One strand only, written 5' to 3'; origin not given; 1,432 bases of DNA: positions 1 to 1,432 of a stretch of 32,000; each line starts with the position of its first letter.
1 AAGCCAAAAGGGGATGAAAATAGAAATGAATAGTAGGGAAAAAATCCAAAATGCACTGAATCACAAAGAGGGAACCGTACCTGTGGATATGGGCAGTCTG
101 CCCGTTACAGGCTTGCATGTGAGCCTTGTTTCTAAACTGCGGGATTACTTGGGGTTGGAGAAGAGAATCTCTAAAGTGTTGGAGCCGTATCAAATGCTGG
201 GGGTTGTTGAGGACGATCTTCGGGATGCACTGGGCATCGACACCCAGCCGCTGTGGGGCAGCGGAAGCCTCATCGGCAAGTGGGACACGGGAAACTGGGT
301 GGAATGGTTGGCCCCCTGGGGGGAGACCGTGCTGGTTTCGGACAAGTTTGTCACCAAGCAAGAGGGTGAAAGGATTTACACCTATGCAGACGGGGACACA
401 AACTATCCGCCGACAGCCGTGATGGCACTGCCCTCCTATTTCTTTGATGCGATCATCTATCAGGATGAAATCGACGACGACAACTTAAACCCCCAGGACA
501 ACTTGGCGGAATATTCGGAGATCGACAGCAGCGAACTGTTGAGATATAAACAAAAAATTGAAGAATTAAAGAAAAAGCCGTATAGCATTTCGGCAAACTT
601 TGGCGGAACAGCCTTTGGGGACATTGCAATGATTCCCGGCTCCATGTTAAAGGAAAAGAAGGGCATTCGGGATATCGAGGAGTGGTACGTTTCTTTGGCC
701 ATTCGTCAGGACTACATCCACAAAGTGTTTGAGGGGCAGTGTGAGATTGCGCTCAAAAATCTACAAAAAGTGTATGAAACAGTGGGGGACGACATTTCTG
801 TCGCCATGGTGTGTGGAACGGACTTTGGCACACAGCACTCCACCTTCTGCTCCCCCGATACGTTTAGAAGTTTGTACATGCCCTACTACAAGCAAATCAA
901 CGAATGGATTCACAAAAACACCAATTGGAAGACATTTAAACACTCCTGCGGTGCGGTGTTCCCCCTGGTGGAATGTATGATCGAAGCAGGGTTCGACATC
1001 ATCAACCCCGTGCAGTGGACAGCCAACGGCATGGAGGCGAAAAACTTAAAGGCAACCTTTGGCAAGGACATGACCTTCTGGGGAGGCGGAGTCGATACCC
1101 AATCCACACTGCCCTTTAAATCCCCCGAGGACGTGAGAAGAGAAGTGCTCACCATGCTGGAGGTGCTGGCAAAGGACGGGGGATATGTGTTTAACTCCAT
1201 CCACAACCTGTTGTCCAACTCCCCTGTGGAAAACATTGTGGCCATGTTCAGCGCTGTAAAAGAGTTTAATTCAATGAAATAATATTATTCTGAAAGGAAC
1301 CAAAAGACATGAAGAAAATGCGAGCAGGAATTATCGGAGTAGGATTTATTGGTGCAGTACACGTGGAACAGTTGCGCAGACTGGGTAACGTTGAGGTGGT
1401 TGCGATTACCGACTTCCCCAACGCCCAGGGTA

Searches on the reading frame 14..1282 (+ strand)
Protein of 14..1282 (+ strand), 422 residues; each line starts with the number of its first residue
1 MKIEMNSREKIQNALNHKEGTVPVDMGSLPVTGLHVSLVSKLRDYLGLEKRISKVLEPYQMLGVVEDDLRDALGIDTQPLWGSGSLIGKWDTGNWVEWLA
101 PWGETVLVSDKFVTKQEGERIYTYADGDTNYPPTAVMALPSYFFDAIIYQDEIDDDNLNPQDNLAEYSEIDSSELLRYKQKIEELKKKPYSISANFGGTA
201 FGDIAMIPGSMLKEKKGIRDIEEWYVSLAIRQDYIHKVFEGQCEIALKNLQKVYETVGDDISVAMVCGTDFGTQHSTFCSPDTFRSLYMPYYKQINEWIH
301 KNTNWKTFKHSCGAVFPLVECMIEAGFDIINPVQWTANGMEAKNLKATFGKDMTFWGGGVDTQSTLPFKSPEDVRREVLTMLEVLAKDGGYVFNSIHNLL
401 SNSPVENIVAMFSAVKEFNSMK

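Call 61: search_protein_families(library=pfam, proteins=[window:14-1282:+], max_evalue=0.001)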
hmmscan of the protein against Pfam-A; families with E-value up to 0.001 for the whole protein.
window:14-1282:+ (422 aa): 1 family
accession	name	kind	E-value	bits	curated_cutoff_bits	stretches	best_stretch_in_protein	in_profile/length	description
PF01208.23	URO-D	-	8e-18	65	23.9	1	222-418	163-346/346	Uroporphyrinogen decarboxylase (URO-D)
